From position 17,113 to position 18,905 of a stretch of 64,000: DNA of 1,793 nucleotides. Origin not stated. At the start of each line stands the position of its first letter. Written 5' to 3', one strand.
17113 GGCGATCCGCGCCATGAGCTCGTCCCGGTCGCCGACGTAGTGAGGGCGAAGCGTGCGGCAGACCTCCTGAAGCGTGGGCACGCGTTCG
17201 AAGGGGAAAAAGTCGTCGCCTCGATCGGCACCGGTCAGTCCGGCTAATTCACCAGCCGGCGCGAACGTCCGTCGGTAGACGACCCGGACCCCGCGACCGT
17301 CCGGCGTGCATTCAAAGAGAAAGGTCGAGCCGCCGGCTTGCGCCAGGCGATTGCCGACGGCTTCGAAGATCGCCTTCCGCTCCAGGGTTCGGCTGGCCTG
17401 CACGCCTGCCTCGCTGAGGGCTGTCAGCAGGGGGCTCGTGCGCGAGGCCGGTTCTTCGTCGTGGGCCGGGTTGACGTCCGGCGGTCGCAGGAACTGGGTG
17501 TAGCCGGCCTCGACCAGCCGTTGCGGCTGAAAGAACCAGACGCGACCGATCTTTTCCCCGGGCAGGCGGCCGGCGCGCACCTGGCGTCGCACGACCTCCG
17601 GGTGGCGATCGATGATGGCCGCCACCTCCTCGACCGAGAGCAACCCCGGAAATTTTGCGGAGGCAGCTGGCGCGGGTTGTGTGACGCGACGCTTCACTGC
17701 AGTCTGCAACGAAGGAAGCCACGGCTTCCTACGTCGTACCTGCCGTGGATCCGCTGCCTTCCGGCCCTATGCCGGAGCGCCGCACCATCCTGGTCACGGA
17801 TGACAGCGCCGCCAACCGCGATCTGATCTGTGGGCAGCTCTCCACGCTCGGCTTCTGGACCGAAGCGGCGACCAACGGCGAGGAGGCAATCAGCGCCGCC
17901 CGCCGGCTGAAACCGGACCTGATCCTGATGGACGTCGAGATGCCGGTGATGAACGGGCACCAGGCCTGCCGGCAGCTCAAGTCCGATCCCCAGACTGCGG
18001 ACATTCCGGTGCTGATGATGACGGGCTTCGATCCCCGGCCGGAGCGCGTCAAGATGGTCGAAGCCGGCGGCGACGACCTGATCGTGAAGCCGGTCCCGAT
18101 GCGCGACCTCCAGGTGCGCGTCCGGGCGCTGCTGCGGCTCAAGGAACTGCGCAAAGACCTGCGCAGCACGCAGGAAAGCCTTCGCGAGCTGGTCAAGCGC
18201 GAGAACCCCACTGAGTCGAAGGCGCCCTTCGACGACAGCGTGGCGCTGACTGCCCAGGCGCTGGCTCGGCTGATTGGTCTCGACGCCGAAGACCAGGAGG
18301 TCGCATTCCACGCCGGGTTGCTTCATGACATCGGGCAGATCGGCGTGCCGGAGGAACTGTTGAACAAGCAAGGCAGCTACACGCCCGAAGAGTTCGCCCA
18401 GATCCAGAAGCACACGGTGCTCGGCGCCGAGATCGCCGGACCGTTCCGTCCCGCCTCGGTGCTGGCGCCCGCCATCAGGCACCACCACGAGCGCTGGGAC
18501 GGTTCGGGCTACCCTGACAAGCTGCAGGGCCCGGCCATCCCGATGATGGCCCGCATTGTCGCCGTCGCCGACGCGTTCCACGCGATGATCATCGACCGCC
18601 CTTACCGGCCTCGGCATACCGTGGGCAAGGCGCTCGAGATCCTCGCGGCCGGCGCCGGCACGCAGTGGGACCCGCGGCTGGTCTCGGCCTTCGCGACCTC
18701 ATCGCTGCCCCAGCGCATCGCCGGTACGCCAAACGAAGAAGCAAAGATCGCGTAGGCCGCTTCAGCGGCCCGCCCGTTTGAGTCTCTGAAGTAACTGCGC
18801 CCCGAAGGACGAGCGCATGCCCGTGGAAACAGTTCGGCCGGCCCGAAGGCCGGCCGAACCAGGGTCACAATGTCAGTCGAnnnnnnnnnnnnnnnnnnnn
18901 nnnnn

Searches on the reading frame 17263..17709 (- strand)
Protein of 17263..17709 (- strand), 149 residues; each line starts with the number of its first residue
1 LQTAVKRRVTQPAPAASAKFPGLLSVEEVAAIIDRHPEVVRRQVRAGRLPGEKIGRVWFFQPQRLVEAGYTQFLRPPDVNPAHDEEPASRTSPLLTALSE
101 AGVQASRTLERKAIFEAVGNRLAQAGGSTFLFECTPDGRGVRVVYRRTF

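Call 18: find_homologous_proteins(query=window:17263-17709:-)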
Query seq(149 aa) (149 aa): 58 proteins with E <= 0.001 among 148 candidates.
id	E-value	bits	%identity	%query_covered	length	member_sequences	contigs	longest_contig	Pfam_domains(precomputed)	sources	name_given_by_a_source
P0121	3.9e-45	171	60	97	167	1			PF12728.14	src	-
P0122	1.5e-43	166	60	97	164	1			PF12728.14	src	-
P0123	2.9e-43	165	59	97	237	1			PF12728.14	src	-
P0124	5.1e-43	164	59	97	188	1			-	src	-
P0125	6.2e-43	164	60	97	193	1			PF12728.14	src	-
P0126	6.4e-43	164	57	97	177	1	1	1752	PF12728.14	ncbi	-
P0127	9.4e-43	164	59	97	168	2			PF12728.14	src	-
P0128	5.5e-42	161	57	97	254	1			PF12728.14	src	-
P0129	1.1e-41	160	60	97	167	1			PF12728.14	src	-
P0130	1.5e-41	160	57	98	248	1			PF12728.14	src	-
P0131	1.9e-40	156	58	97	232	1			-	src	-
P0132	2.6e-40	156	59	97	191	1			-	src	-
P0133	9.7e-40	154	59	97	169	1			PF12728.14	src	-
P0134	6.3e-39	151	56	100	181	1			PF12728.14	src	-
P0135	8.9e-39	151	55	99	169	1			PF12728.14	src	-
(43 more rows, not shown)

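Call 71: find_related_loci(query=A2, collection=metagenome_contigs, flank=3500)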
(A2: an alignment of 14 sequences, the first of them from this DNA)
Query A2 (149 aa) in metagenome_contigs; peptide patterns used: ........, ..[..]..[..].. (x = any residue, [..] = any of these).
499 stretches matched a pattern; 94 encode a relative of the query (tblastn E <= 1e-3); the best 80 are kept; 80 distinct loci.
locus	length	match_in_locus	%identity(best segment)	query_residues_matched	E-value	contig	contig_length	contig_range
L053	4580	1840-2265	62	1-145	4e-53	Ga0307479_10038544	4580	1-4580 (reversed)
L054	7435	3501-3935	63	1-145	4e-53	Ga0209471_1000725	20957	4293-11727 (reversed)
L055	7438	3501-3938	60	1-149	8e-53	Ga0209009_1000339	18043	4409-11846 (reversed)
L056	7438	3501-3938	61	1-149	2e-52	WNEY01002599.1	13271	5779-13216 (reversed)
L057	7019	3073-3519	62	1-149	4e-52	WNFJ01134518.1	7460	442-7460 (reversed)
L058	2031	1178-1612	63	1-145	2e-52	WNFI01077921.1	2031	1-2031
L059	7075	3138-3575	60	1-149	8e-52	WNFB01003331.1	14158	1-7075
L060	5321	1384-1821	60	1-149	6e-52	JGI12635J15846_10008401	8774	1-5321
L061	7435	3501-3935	61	1-145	2e-51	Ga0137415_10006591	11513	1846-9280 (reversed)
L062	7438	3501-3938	61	1-149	3e-51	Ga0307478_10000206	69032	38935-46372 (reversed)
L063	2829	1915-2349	63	1-146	3e-51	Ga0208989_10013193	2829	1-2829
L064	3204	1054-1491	60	1-149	4e-51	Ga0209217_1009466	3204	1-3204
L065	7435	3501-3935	61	1-145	6e-51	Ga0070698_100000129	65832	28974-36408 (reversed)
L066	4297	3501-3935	63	1-146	7e-51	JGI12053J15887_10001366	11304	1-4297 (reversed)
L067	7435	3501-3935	61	1-145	1e-50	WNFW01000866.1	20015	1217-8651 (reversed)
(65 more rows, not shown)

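Call 83: predict_structure(alignment_id=A2)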
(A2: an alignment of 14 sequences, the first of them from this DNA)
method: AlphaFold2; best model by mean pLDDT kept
length: 149 residues; sequences in the alignment: 14
mean_pLDDT: 66.3   pTM: 0.38
mean pLDDT of the five models: 66.3, 65.8, 65.1, 64.6, 61.3
residues with pLDDT >= 90: 8; 70-90: 46; 50-70: 63; < 50: 32
segments of 3 or more residues with pLDDT < 50: 1-14, 78-90, 145-149
pLDDT, mean of each block of 10 residues (from residue 1): 41 51 84 88 90 87 86 61 41 65 65 65 63 59 47
secondary structure, 60 per line:
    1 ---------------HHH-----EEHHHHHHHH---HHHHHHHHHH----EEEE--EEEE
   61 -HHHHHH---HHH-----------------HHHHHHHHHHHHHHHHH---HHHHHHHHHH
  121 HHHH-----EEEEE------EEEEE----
elements in order: H26-33 H37-46 E51-54 E57-60 H62-67 H91-107 H111-124 E130-134 E141-145
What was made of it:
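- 17521..17643 (-): HTH_17 segment (residues 23-63) at the N-terminus of the 810-aa sensor (15277-17709). Winged-HTH topology in AlphaFold2 (call 83).
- On HTH_17 (N-terminus of the 810-aa sensor): AlphaFold2 gives a winged HTH at residues 24-67 with pLDDT 84-90 (call 83).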

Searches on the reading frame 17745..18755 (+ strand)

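Call 6: search_protein_families(library=pfam, proteins=[window:17745-18755:+], max_evalue=0.01)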
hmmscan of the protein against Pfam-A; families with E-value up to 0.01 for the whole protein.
window:17745-18755:+ (336 aa): 4 families
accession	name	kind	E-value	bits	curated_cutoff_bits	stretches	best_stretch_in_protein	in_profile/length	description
PF13487.12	HD_5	-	2.4e-36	125.5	27.2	1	163-312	20-170/170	HD domain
PF00072.30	Response_reg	-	1e-23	84.1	30.2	1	15-126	1-110/111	Response regulator receiver domain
PF01966.28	HD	-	2.7e-19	70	22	1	166-281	8-116/116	HD domain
PF08668.18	HDOD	-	7.5e-05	22.7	22.9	1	166-201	102-135/196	HDOD domain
